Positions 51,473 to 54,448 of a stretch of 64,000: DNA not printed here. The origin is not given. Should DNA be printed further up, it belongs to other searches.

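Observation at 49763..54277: NdvB-like GH17-GT2 fusion convergent with an LTA-synthase-family transferase: candidate cyclic beta-1,3-glucan synthesis and substitution locus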

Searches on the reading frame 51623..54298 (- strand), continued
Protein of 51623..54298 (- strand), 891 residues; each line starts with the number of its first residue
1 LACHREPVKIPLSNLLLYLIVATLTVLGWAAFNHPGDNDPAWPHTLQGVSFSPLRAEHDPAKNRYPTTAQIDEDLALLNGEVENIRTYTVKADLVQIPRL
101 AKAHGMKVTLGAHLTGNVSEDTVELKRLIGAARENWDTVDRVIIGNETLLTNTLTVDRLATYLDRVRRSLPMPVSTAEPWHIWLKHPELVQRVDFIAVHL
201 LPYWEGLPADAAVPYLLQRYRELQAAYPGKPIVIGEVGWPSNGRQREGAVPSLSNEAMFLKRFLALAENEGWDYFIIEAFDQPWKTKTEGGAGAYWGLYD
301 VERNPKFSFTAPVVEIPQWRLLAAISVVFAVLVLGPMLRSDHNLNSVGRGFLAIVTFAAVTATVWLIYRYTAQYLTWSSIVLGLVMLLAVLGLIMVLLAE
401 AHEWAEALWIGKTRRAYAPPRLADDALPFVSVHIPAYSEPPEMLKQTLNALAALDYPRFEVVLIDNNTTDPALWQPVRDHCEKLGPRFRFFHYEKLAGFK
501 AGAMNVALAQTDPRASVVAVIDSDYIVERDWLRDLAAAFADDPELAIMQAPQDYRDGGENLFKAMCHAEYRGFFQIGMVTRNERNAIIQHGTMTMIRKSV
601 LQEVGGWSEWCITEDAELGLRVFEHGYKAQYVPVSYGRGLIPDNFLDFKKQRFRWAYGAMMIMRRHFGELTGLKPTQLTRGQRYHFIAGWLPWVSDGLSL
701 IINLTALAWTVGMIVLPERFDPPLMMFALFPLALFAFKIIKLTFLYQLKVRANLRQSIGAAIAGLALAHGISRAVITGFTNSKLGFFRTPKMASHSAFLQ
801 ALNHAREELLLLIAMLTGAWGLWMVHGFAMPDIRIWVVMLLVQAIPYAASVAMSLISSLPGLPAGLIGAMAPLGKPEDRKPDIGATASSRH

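Call 12: find_homologous_proteins(query=window:51623-54298:-, max_evalue=1e-10)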
Query window:51623-54298:- (891 aa): 7392 proteins with E <= 1e-10 among 8000 candidates; the best 120 are listed.
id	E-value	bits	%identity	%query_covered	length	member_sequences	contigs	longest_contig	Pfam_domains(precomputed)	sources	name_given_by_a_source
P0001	0.0e+0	1995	98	99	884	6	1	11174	PF13632.13,PF13506.14,PF13641.13,PF00535.33,PF00332.25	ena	-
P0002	0.0e+0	1774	86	99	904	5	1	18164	PF13632.13,PF13506.14,PF13641.13,PF00535.33,PF00332.25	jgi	-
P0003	0.0e+0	1724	84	98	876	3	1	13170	PF13632.13,PF13506.14,PF13641.13,PF00535.33,PF00332.25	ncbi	-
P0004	0.0e+0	1709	84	98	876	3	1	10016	PF13632.13,PF13506.14,PF13641.13,PF00535.33,PF00332.25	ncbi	-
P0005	0.0e+0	1691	83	98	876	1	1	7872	PF13632.13,PF13506.14,PF13641.13,PF00535.33,PF00332.25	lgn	-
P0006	0.0e+0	1490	73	97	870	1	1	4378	PF13632.13,PF13506.14,PF13641.13,PF00535.33,PF00332.25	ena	-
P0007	0.0e+0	1351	67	96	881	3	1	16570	PF13632.13,PF13506.14,PF13641.13,PF00535.33,PF00332.25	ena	-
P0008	0.0e+0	1333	66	97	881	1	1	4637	PF13632.13,PF13506.14,PF13641.13,PF00535.33,PF00332.25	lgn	-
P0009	0.0e+0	1329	64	98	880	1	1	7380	PF13632.13,PF13506.14,PF13641.13,PF00535.33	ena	-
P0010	0.0e+0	1325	79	79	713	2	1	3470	PF13632.13,PF13506.14,PF13641.13,PF00535.33,PF00332.25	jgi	jgi:cellulose synthase/poly-beta-1,6-N-acetylglucosamine synthase-like glycosyltransferase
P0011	0.0e+0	1287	63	95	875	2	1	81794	PF13632.13,PF13506.14,PF13641.13,PF00535.33,PF00332.25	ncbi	-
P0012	0.0e+0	1257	62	96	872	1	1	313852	PF13632.13,PF13506.14,PF13641.13,PF00535.33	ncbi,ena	-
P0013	0.0e+0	1251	62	97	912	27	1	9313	PF13632.13,PF13506.14,PF13641.13,PF03142.22,PF00535.33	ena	-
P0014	0.0e+0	1250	61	98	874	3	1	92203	PF13632.13,PF13506.14,PF13641.13,PF00535.33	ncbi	ncbi:MAG: glycosyltransferase [Thiotrichales bacterium]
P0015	0.0e+0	1245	62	97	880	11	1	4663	PF13632.13,PF13506.14,PF13641.13,PF00535.33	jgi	jgi:exo-beta-1,3-glucanase (GH17 family)/cellulose synthase/poly-beta-1,6-N-acetylglucosamine syntha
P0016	0.0e+0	1225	61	97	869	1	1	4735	PF13632.13,PF13506.14,PF13641.13,PF00535.33,PF00332.25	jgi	jgi:exo-beta-1,3-glucanase (GH17 family)/cellulose synthase/poly-beta-1,6-N-acetylglucosamine syntha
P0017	0.0e+0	1221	58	97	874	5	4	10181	PF13632.13,PF13506.14,PF13641.13,PF00535.33,PF00332.25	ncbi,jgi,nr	ncbi:MAG: glycosyltransferase [Gammaproteobacteria bacterium]|jgi:exo-beta-1,3-glucanase (GH17 famil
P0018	0.0e+0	1209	60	95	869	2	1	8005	PF13632.13,PF13506.14,PF13641.13,PF00535.33,PF00332.25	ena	-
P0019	0.0e+0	1208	60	97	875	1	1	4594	PF13632.13,PF13506.14,PF13641.13,PF00535.33,PF00332.25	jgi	jgi:exo-beta-1,3-glucanase (GH17 family)/cellulose synthase/poly-beta-1,6-N-acetylglucosamine syntha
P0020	0.0e+0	1208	61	97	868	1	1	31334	PF13632.13,PF13506.14,PF13641.13,PF00535.33,PF00332.25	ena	-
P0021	0.0e+0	1208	61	97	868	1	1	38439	PF13632.13,PF13506.14,PF13641.13,PF00535.33,PF00332.25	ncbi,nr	ncbi:MAG: glycosyltransferase [Chromatiaceae bacterium]|nr:glycosyltransferase [Chromatiaceae bacter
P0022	0.0e+0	1208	61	97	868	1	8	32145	PF13632.13,PF13506.14,PF13641.13,PF00535.33,PF00332.25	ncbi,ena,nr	ncbi:MAG: glycosyltransferase [Chromatiales bacterium]|nr:glycosyltransferase [Chromatiales bacteriu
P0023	0.0e+0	1208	61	97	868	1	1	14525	PF13632.13,PF13506.14,PF13641.13,PF00535.33,PF00332.25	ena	-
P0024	0.0e+0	1207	60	97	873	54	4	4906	PF13632.13,PF13506.14,PF13641.13,PF00535.33,PF00332.25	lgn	-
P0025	0.0e+0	1207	61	97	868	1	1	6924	PF13632.13,PF13506.14,PF13641.13,PF00535.33,PF00332.25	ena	-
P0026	0.0e+0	1207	59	96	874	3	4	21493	PF13632.13,PF13506.14,PF13641.13,PF00535.33,PF00332.25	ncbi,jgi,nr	ncbi:MAG: glycosyltransferase [Gammaproteobacteria bacterium]|jgi:exo-beta-1,3-glucanase (GH17 famil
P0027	0.0e+0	1207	60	97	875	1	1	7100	PF13632.13,PF13506.14,PF13641.13,PF00535.33,PF00332.25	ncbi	-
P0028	0.0e+0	1206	61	97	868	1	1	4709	PF13632.13,PF13506.14,PF13641.13,PF00535.33,PF00332.25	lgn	-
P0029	0.0e+0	1206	61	97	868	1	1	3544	PF13632.13,PF13506.14,PF13641.13,PF00535.33,PF00332.25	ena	-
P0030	0.0e+0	1205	61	97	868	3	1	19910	PF13632.13,PF13506.14,PF13641.13,PF00535.33,PF00332.25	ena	-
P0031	0.0e+0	1204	61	97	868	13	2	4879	PF13632.13,PF13506.14,PF13641.13,PF00535.33,PF00332.25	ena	-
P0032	0.0e+0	1204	59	95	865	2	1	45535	PF13632.13,PF13506.14,PF13641.13,PF00535.33,PF00332.25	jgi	-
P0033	0.0e+0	1204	60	97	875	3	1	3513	PF13632.13,PF13506.14,PF13641.13,PF00535.33,PF00332.25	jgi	jgi:exo-beta-1,3-glucanase (GH17 family)/cellulose synthase/poly-beta-1,6-N-acetylglucosamine syntha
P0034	0.0e+0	1203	60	96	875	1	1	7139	PF13632.13,PF13506.14,PF13641.13,PF00535.33,PF00332.25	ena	-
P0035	0.0e+0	1203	60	96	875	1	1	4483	PF13632.13,PF13506.14,PF13641.13,PF00535.33,PF00332.25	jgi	-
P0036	0.0e+0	1203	59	97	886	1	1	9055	PF13632.13,PF13506.14,PF13641.13,PF00535.33,PF00332.25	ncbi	-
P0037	0.0e+0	1203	61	97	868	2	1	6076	PF13632.13,PF13506.14,PF13641.13,PF00535.33,PF00332.25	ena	-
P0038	0.0e+0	1202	59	97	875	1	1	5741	PF13632.13,PF13506.14,PF13641.13,PF00535.33,PF00332.25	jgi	-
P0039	0.0e+0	1197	60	96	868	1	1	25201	PF13632.13,PF13506.14,PF13641.13,PF00535.33,PF00332.25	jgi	-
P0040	0.0e+0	1195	59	97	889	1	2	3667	PF13632.13,PF13506.14,PF13641.13,PF00535.33,PF00332.25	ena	-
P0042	0.0e+0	1195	60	96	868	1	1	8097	PF13632.13,PF13506.14,PF13641.13,PF00535.33,PF00332.25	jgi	jgi:exo-beta-1,3-glucanase (GH17 family)/cellulose synthase/poly-beta-1,6-N-acetylglucosamine syntha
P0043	0.0e+0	1195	59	95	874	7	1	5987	PF13632.13,PF13506.14,PF13641.13,PF00535.33,PF00332.25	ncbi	-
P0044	0.0e+0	1194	60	96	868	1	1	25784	PF13632.13,PF13506.14,PF13641.13,PF00535.33,PF00332.25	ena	-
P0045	0.0e+0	1194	60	97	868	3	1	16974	PF13632.13,PF13506.14,PF13641.13,PF00535.33,PF00332.25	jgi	-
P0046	0.0e+0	1193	60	97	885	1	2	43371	PF13632.13,PF13506.14,PF13641.13,PF00535.33,PF00332.25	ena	-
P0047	0.0e+0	1192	60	96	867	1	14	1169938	PF13632.13,PF13506.14,PF13641.13,PF00535.33,PF00332.25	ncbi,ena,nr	ncbi:MAG: glycosyltransferase [Chromatiaceae bacterium]|nr:glycosyltransferase [Gammaproteobacteria 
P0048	0.0e+0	1191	60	97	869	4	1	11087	PF13632.13,PF13506.14,PF13641.13,PF03142.22,PF00535.33,PF00332.25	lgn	-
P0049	0.0e+0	1191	60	97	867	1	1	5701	PF13632.13,PF13506.14,PF13641.13,PF00535.33,PF00332.25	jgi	jgi:exo-beta-1,3-glucanase (GH17 family)/cellulose synthase/poly-beta-1,6-N-acetylglucosamine syntha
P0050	0.0e+0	1191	60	96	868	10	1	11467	PF13632.13,PF13506.14,PF13641.13,PF00535.33,PF00332.25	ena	-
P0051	0.0e+0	1189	60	96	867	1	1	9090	PF13632.13,PF13506.14,PF13641.13,PF00535.33,PF00332.25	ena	-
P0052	0.0e+0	1189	60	96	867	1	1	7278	PF13632.13,PF13506.14,PF13641.13,PF00535.33,PF00332.25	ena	-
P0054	0.0e+0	1187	60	97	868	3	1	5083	PF13632.13,PF13506.14,PF13641.13,PF00535.33,PF00332.25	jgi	jgi:exo-beta-1,3-glucanase (GH17 family)/cellulose synthase/poly-beta-1,6-N-acetylglucosamine syntha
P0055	0.0e+0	1186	60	97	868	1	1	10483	PF13632.13,PF13506.14,PF13641.13,PF00535.33,PF00332.25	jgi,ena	-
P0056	0.0e+0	1186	60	97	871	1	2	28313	PF13632.13,PF13506.14,PF13641.13,PF00535.33,PF00332.25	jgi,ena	-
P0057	0.0e+0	1186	59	97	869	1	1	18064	PF13632.13,PF13506.14,PF13641.13,PF00535.33,PF00332.25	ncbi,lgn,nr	ncbi:MAG: glycosyltransferase [Pseudomonadota bacterium]|nr:glycosyltransferase [Pseudomonadota bact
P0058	0.0e+0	1185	59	97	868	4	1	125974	PF13632.13,PF13506.14,PF13641.13,PF00535.33,PF00332.25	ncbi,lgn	-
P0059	0.0e+0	1185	59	96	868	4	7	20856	PF13632.13,PF13506.14,PF13641.13,PF00535.33,PF00332.25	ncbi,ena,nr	ncbi:MAG: glycosyltransferase [Gammaproteobacteria bacterium]|nr:glycosyltransferase [Gammaproteobac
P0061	0.0e+0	1183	59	97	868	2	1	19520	PF13632.13,PF13506.14,PF13641.13,PF00535.33,PF00332.25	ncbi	-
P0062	0.0e+0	1182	59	96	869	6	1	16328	PF13632.13,PF13506.14,PF13641.13,PF00535.33,PF00332.25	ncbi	-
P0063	0.0e+0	1181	59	96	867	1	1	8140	PF13632.13,PF13506.14,PF13641.13,PF00535.33,PF00332.25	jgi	jgi:exo-beta-1,3-glucanase (GH17 family)/cellulose synthase/poly-beta-1,6-N-acetylglucosamine syntha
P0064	0.0e+0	1180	59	98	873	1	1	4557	PF13632.13,PF13506.14,PF13641.13,PF00535.33,PF00332.25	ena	-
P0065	0.0e+0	1180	58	97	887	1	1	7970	PF13632.13,PF13506.14,PF13641.13,PF00535.33,PF00332.25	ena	-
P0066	0.0e+0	1178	59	97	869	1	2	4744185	PF13632.13,PF13506.14,PF13641.13,PF00535.33,PF00332.25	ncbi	-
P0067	0.0e+0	1177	58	97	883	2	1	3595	PF13632.13,PF13506.14,PF13641.13,PF00535.33,PF00332.25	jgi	-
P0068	0.0e+0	1176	59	97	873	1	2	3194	PF13632.13,PF13506.14,PF13641.13,PF00535.33,PF00332.25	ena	-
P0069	0.0e+0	1176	58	97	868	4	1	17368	PF13632.13,PF13506.14,PF13641.13,PF00535.33,PF00332.25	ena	-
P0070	0.0e+0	1176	58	99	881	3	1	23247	PF13632.13,PF13506.14,PF13641.13,PF00535.33,PF00332.25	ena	-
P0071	0.0e+0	1175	59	98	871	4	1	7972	PF13632.13,PF13506.14,PF13641.13,PF00535.33,PF00332.25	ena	-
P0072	0.0e+0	1175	58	97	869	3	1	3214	PF13632.13,PF13506.14,PF13641.13,PF00535.33,PF00332.25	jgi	jgi:exo-beta-1,3-glucanase (GH17 family)/cellulose synthase/poly-beta-1,6-N-acetylglucosamine syntha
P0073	0.0e+0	1175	59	96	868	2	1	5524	PF13632.13,PF13506.14,PF13641.13,PF00535.33,PF00332.25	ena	-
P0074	0.0e+0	1175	59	97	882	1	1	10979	PF13632.13,PF13506.14,PF13641.13,PF00535.33,PF00332.25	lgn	-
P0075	0.0e+0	1174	58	96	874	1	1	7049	PF13632.13,PF13506.14,PF13641.13,PF00535.33,PF00332.25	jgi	-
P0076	0.0e+0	1174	60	95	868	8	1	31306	PF13632.13,PF13506.14,PF13641.13,PF00535.33,PF00332.25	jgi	jgi:exo-beta-1,3-glucanase (GH17 family)/cellulose synthase/poly-beta-1,6-N-acetylglucosamine syntha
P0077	0.0e+0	1172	59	97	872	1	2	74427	PF13632.13,PF13506.14,PF13641.13,PF00535.33,PF00332.25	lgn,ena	-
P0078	0.0e+0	1172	59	97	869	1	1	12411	PF13632.13,PF13506.14,PF13641.13,PF00535.33,PF00332.25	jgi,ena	-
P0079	0.0e+0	1171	59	97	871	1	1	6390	PF13632.13,PF13506.14,PF13641.13,PF00535.33,PF00332.25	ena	-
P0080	0.0e+0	1171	58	97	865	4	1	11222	PF13632.13,PF13506.14,PF13641.13,PF00535.33,PF00332.25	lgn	-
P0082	0.0e+0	1170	59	97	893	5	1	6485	PF13632.13,PF13506.14,PF13641.13,PF00535.33,PF00332.25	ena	-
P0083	0.0e+0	1170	58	97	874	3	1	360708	PF13632.13,PF13506.14,PF13641.13,PF00535.33,PF00332.25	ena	-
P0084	0.0e+0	1169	58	98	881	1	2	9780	PF13632.13,PF13506.14,PF13641.13,PF00535.33,PF00332.25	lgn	-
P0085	0.0e+0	1169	59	96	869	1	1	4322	PF13632.13,PF13506.14,PF13641.13,PF00535.33,PF00332.25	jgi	-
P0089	0.0e+0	1167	58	97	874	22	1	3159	PF13632.13,PF13506.14,PF13641.13,PF00535.33,PF00332.25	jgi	jgi:exo-beta-1,3-glucanase (GH17 family)/cellulose synthase/poly-beta-1,6-N-acetylglucosamine syntha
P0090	0.0e+0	1167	58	96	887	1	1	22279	PF13632.13,PF13506.14,PF13641.13,PF00535.33,PF00332.25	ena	-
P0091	0.0e+0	1167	58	97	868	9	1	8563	PF13632.13,PF13506.14,PF13641.13,PF00535.33,PF00332.25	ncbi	ncbi:MAG: glycosyltransferase [Sedimenticolaceae bacterium]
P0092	0.0e+0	1166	59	96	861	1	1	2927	PF13632.13,PF13506.14,PF13641.13,PF00535.33,PF00332.25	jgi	jgi:exo-beta-1,3-glucanase (GH17 family)/cellulose synthase/poly-beta-1,6-N-acetylglucosamine syntha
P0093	0.0e+0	1166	59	97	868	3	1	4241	PF13632.13,PF13506.14,PF13641.13,PF00535.33,PF00332.25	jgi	jgi:exo-beta-1,3-glucanase (GH17 family)/cellulose synthase/poly-beta-1,6-N-acetylglucosamine syntha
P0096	0.0e+0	1165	59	97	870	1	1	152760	PF13632.13,PF13506.14,PF13641.13,PF00535.33,PF00332.25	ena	-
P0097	0.0e+0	1165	59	97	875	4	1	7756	PF13632.13,PF13506.14,PF13641.13,PF00535.33,PF00332.25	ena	-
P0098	0.0e+0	1164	58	96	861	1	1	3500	PF13632.13,PF13506.14,PF13641.13,PF00535.33,PF00332.25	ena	-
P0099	0.0e+0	1164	59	97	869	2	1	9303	PF13632.13,PF13506.14,PF13641.13,PF00535.33,PF00332.25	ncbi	-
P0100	0.0e+0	1163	58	97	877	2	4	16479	PF13632.13,PF13506.14,PF13641.13,PF00535.33,PF00332.25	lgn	-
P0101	0.0e+0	1163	59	97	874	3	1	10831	PF13632.13,PF13506.14,PF13641.13,PF00535.33,PF00332.25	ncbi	ncbi:MAG: glycosyltransferase [Chromatiaceae bacterium]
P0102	0.0e+0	1162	57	97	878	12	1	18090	PF13632.13,PF13506.14,PF13641.13,PF00535.33,PF00332.25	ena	-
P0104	0.0e+0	1161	59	98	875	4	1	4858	PF13632.13,PF13506.14,PF13641.13,PF00535.33,PF00332.25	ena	-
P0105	0.0e+0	1160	59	96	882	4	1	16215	PF13632.13,PF13506.14,PF13641.13,PF00535.33,PF00332.25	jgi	-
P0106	0.0e+0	1160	58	97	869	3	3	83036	PF13632.13,PF13506.14,PF13641.13,PF00535.33,PF00332.25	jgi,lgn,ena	-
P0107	0.0e+0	1160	58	97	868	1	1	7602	PF13632.13,PF13506.14,PF13641.13,PF00535.33,PF00332.25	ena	-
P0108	0.0e+0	1160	58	96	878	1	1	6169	PF13632.13,PF13506.14,PF13641.13,PF00535.33,PF00332.25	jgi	jgi:exo-beta-1,3-glucanase (GH17 family)/cellulose synthase/poly-beta-1,6-N-acetylglucosamine syntha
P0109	0.0e+0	1160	57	96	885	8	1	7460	PF13632.13,PF13506.14,PF13641.13,PF00535.33,PF00332.25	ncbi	-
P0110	0.0e+0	1160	58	97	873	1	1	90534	PF13632.13,PF13506.14,PF13641.13,PF00535.33,PF00332.25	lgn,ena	-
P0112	0.0e+0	1160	57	97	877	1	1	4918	PF13632.13,PF13506.14,PF13641.13,PF00535.33,PF00332.25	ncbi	-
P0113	0.0e+0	1160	59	97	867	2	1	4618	PF13632.13,PF13506.14,PF13641.13,PF00535.33,PF00332.25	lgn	-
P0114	0.0e+0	1159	57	96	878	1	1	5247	PF13632.13,PF13506.14,PF13641.13,PF00535.33,PF00332.25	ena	-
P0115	0.0e+0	1159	57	95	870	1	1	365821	PF13632.13,PF13506.14,PF13641.13,PF00535.33,PF00332.25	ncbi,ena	-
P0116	0.0e+0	1158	57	97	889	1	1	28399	PF13632.13,PF13506.14,PF13641.13,PF00535.33,PF00332.25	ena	-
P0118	0.0e+0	1157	58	97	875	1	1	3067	PF13632.13,PF13506.14,PF13641.13,PF00535.33,PF00332.25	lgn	-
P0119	0.0e+0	1157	59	97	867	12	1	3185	PF13632.13,PF13506.14,PF13641.13,PF00535.33,PF00332.25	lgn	-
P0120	0.0e+0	1157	58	97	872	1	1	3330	PF13632.13,PF13506.14,PF13641.13,PF00535.33,PF00332.25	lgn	-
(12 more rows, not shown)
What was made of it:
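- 51623..54277 (-): Gene for an 884-aa NdvB orthologue. Order of parts: signal-anchor TM, periplasmic GH17, 3 TM helices, cytoplasmic GT2, C-terminal TM channel region. More than 7392 homologues with the same architecture (call 12).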

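Call 56: find_encoding_contigs(protein=P0002, flank=6000, max_places=2)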
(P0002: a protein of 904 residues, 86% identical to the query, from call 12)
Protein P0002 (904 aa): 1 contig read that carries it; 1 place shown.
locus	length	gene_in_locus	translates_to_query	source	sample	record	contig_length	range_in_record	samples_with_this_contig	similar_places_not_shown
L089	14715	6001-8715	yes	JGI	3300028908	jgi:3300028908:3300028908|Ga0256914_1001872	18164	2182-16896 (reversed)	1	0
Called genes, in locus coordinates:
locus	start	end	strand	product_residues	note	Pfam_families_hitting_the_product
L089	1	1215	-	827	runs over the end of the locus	?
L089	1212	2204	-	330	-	PF04392:ABC_sub_bind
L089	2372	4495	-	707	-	PF07715:Plug, PF00593:TonB_dep_Rec_b-barrel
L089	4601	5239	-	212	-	PF00072:Response_reg, PF00196:GerE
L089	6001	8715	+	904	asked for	PF00332:Glyco_hydro_17 (weak), PF13506:Glyco_transf_21, PF00535:Glycos_transf_2, PF13641:Glyco_tranf_2_3, PF13632:Glyco_trans_2_3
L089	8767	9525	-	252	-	PF00881:Nitroreductase, PF28600:Nitroreductase_C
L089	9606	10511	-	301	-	PF01557:FAA_hydrolase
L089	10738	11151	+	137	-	PF00581:Rhodanese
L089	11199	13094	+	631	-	PF14827:dCache_3, PF00015:MCPsignal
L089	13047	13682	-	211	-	PF00753:Lactamase_B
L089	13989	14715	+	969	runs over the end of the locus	?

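Call 57: find_encoding_contigs(protein=P0007, flank=6000, max_places=2)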
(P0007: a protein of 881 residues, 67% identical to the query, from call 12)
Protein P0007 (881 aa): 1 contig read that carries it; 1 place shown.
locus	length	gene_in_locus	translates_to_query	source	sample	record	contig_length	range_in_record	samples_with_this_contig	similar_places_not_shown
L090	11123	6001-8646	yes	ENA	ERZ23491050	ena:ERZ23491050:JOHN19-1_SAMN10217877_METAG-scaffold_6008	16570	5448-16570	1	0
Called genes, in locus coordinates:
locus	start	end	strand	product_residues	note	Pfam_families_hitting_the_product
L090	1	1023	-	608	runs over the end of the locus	PF01541:GIY-YIG, PF27096:UvrC_M, PF02151:UVR (weak), PF22920:UvrC_RNaseH, PF08459:UvrC_RNaseH_dom, PF12836:HHH_3 (faint), PF14520:HHH_5, PF00633:HHH (weak)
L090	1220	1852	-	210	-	PF00072:Response_reg, PF00196:GerE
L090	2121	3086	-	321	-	PF00108:Thiolase_N (weak), PF08545:ACP_syn_III, PF08541:ACP_syn_III_C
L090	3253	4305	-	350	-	PF02504:FA_synthesis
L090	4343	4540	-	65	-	PF01783:Ribosomal_L32p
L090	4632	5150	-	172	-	PF02620:YceD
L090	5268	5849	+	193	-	PF02545:Maf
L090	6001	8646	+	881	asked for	PF00332:Glyco_hydro_17 (weak), PF13506:Glyco_transf_21, PF00535:Glycos_transf_2, PF13641:Glyco_tranf_2_3, PF13632:Glyco_trans_2_3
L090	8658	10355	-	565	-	PF00884:Sulfatase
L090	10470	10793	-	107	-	-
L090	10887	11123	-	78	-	?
